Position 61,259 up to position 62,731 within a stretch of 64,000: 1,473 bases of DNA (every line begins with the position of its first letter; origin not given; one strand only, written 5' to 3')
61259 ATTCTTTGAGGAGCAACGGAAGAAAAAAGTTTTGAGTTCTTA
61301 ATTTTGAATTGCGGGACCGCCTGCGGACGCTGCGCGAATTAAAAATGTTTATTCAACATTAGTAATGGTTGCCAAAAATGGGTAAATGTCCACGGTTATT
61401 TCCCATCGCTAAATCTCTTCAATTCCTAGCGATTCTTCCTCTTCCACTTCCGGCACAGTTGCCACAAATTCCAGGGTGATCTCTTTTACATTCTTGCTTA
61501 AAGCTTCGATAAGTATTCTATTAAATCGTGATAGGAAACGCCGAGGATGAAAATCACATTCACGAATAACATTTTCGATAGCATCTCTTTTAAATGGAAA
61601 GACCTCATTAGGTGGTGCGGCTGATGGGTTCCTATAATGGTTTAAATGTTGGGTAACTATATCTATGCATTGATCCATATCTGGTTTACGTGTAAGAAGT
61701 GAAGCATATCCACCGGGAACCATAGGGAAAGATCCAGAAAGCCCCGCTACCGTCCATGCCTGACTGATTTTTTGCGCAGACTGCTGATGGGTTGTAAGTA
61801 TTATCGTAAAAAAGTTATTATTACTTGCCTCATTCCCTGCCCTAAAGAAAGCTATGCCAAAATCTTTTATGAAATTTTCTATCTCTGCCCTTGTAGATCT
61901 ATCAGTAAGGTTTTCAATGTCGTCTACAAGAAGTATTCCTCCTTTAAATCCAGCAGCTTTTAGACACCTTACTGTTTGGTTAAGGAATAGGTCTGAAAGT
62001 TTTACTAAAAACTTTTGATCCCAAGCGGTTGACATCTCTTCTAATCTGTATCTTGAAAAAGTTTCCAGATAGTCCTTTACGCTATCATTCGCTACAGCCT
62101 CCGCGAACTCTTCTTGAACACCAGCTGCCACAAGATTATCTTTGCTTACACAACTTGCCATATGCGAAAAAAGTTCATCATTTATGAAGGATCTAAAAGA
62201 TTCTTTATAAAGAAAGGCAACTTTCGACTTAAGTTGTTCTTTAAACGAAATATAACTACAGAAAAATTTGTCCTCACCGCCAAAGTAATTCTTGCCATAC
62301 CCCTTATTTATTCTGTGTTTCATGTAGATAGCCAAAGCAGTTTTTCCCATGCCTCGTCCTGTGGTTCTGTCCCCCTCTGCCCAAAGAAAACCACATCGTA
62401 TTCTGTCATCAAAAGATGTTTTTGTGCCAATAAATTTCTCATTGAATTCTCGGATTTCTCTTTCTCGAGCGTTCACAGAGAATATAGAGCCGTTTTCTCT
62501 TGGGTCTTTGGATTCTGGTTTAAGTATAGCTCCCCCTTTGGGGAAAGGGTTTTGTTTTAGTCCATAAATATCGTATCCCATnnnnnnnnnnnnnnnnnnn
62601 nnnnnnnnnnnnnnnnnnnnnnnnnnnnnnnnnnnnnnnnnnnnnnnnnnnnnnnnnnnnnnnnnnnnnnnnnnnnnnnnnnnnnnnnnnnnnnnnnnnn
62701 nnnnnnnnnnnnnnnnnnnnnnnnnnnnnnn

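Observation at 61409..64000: AT-rich operon of at least three coupled genes ending in an ExeA/Orc-like ATPase, not assignable to any named system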

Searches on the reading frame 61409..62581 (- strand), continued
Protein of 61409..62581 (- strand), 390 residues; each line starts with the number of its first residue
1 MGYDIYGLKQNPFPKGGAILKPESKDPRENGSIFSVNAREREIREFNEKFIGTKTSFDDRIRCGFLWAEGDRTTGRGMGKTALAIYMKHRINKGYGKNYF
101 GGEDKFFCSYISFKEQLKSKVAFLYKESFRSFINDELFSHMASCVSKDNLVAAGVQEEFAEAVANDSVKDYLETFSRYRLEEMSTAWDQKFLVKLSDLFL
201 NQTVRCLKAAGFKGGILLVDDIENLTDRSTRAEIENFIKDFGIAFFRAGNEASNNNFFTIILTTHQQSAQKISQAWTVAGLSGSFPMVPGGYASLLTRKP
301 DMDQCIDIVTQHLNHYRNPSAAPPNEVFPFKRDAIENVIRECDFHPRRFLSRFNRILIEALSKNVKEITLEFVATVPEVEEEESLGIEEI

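Call 115: search_solved_structures(query=L172:253-1419:+, max_evalue=1e-30, show_alignments=2)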
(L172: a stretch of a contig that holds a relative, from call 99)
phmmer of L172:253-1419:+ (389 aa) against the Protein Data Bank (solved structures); distinct sequences matched with E-value up to 1e-30: 3.
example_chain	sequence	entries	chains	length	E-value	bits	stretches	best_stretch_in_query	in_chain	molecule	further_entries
2a3v_A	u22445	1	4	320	7.8e-43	150.3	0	95-256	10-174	site-specific recombinase IntI4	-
5hxy_A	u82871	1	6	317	8.6e-42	146.9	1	100-350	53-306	Tyrosine recombinase XerA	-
4a8e_A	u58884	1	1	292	1.5e-38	136.2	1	103-354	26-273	PROBABLE TYROSINE RECOMBINASE XERC-LIKE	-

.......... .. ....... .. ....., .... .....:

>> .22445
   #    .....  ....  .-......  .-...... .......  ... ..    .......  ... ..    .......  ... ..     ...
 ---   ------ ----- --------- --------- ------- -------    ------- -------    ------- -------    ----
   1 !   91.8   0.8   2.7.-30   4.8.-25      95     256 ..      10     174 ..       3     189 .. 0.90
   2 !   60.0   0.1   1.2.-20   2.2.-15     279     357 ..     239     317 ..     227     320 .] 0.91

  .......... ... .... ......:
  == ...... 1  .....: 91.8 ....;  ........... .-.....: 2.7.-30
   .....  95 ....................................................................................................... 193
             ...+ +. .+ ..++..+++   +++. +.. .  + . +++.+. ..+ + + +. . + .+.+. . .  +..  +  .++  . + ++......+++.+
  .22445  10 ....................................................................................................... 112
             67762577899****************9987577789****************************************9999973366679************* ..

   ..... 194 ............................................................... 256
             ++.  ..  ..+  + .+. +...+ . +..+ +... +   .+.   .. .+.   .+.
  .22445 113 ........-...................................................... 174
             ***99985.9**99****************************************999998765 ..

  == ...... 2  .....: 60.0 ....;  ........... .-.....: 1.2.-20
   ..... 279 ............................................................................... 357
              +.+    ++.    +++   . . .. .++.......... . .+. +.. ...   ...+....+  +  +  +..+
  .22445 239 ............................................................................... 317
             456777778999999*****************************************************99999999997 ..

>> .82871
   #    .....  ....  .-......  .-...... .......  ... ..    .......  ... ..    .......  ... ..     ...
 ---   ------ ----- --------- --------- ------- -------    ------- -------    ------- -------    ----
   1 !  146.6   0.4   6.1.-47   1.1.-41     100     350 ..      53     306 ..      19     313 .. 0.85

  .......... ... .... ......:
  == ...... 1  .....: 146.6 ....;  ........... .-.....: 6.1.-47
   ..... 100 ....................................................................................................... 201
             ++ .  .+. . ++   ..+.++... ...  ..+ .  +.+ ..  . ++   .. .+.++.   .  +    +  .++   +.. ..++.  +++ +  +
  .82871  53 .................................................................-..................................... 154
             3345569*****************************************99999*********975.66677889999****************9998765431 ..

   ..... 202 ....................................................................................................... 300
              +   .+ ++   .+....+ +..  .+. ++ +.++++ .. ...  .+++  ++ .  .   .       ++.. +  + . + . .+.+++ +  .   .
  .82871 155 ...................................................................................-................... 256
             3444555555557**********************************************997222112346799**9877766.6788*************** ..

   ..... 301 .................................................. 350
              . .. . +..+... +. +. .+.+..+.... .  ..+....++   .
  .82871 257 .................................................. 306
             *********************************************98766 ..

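Call 118: find_related_loci(query=A3, collection=viral_contigs, flank=10000)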
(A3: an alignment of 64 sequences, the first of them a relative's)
Query A3 (390 aa) in viral_contigs; peptide patterns used: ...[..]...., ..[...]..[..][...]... (x = any residue, [..] = any of these).
30 stretches matched a pattern; 1 encode a relative of the query (tblastn E <= 1e-3); 1 distinct loci.
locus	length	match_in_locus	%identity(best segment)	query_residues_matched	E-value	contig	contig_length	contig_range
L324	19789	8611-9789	39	1-381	3e-83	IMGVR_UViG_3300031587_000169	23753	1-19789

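Call 119: search_dna_similar(query=window:61409-62581:-, collection=plasmids, mode=protein, max_evalue=0.001, max_rows=10)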
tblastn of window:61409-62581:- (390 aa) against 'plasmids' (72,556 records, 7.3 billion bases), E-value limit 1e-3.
No match.

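Call 120: search_dna_similar(query=window:61409-62581:-, collection=phages, mode=protein, max_evalue=0.001, max_rows=10)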
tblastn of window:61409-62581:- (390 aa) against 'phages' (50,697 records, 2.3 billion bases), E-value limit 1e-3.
No match.

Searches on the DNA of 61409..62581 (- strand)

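Call 84: search_rna_families(sources=[L230, L087, L102, L027, L211, L117], threshold=evalue, max_evalue=1)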
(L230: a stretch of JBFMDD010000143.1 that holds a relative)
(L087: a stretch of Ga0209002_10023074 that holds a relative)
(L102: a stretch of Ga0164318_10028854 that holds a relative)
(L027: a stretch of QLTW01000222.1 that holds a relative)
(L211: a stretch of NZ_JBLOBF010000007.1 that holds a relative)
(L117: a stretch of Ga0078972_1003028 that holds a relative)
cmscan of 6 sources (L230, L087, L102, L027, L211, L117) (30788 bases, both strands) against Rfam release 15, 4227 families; matches with E-value up to 1: 0.
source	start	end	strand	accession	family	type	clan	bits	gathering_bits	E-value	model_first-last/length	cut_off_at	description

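Call 99: search_with_rna_model(model_id=R1, sources=[L002, L003, L006, L008, L009, L011, L025, L026, L027, L014, L163, L172, L168, L129, L118, L162, L110, L127, L135, L182, L186, L090, L076, L091, L099, L101, L120, L143, L150, L155, L230, L114, L217, L156, L138, L086, L029, L030, L032, L033, L034, L035, L037, L039, L043, L047, L050, L051, L053, L054, L057, L060, L063, L066, L072], max_evalue=0.01)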
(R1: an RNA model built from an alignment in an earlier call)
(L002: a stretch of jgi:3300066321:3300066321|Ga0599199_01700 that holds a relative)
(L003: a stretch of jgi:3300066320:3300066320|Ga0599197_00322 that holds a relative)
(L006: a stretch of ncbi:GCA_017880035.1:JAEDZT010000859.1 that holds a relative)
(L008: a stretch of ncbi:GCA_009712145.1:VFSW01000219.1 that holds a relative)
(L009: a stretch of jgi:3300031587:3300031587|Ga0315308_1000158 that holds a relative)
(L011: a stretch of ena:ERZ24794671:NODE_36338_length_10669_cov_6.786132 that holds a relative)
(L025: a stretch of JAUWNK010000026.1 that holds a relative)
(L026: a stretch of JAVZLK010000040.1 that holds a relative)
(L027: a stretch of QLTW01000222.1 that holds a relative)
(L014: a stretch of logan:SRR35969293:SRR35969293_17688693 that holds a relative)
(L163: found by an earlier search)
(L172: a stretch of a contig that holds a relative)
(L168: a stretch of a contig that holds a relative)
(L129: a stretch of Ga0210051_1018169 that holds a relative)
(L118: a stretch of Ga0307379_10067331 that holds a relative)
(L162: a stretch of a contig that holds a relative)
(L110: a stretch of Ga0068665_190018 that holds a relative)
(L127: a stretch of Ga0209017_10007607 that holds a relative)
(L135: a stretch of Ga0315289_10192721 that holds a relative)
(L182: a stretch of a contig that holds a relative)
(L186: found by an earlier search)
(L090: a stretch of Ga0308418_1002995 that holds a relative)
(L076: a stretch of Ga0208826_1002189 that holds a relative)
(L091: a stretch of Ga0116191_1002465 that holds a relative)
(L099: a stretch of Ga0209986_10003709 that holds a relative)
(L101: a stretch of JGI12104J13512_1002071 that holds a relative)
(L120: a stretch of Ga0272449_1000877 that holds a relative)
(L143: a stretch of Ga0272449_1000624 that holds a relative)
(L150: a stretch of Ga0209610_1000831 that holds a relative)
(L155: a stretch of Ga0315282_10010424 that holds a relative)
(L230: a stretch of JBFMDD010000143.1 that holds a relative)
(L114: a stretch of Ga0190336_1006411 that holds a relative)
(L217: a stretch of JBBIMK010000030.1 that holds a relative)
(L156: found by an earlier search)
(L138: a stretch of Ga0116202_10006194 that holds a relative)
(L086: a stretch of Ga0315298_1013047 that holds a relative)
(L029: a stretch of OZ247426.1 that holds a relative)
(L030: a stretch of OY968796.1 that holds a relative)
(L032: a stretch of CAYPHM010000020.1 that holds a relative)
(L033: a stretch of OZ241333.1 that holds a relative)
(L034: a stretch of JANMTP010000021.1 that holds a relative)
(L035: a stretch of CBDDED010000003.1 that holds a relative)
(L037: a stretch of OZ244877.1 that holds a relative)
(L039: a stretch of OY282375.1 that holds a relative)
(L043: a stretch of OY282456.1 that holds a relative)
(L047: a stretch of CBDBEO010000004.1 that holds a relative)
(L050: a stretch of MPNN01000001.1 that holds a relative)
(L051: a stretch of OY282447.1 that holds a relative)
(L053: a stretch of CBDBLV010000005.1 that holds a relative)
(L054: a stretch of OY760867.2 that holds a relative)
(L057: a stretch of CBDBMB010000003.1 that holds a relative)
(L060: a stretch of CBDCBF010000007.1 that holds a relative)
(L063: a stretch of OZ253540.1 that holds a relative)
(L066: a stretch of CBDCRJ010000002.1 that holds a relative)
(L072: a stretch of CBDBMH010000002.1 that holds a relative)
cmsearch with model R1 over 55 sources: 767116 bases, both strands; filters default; matches with E-value up to 0.01: 44.
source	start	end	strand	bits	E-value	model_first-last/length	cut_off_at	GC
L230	2425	2514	+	100.2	8.8e-18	1-89/89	no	0.38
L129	120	208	-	99.2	1.5e-17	1-89/89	no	0.4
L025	11202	11290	+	97.9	2.8e-17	1-89/89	no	0.39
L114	985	1073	+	97.5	3.3e-17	1-89/89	no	0.36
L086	3723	3811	+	97.5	3.3e-17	1-89/89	no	0.37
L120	10334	10422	+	97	4.2e-17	1-89/89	no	0.37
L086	7644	7732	+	94.1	1.8e-16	1-89/89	no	0.43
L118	3839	3927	+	87.8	3.9e-15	1-89/89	no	0.3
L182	1278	1366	+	81.5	8.6e-14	1-89/89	no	0.43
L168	4807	4894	-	80.2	1.7e-13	1-89/89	no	0.4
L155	10810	10898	+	80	1.8e-13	1-89/89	no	0.37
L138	2640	2728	-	79.8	2e-13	1-89/89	no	0.35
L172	4747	4831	+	78.6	3.6e-13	1-89/89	no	0.34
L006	11207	11295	+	78.4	3.9e-13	1-89/89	no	0.46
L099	377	464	-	77.5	6.2e-13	1-89/89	no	0.56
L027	2265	2359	+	74.9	2.2e-12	1-89/89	no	0.42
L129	3351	3472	-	68.3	5.6e-11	1-89/89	no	0.4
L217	985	1072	+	67.5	8.2e-11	1-89/89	no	0.44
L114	2167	2246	+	65.6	2.1e-10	1-89/89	no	0.43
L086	5684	5774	+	63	7.5e-10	1-89/89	no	0.55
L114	89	173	+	62.6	9.2e-10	1-89/89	no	0.49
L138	3987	4067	-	62.5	9.9e-10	1-89/89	no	0.36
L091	13887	13977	+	60.4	2.7e-09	1-89/89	no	0.51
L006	8021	8102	+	57.3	1.3e-08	1-89/89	no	0.55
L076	13663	13745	+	57.1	1.4e-08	1-89/89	no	0.52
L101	8075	8152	-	56.1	2.3e-08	1-89/89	no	0.33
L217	3722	3832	+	50.5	3.6e-07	1-89/89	no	0.47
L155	13154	13243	+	46.5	2.5e-06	1-89/89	no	0.43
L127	2939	3027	+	45.1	5e-06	1-89/89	no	0.44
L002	11202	11289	+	44.8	6e-06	1-89/89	no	0.45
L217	159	253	+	44.7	6.1e-06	1-89/89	no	0.48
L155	348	439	+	43.3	1.2e-05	1-89/89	no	0.32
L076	11696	11769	+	41.9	2.4e-05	1-89/89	no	0.51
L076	7934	8010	+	41.8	2.5e-05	1-89/89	no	0.47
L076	6476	6541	+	39.2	9.2e-05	1-89/89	no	0.35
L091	6811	6914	+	38.3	0.00014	1-89/89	no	0.56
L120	11299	11367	+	36.9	0.00028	1-89/89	no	0.36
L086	9051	9117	+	35.2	0.00066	1-89/89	no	0.46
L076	10025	10112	+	32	0.0031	1-89/89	no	0.45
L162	3352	3395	+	31.6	0.0039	1-45/89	3'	0.45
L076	1360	1452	+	30.2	0.0076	1-89/89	no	0.54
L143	5166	5242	-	30.1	0.0079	1-89/89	no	0.39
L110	83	178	-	30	0.0084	1-89/89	no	0.53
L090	3370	3465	+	30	0.0084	1-89/89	no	0.53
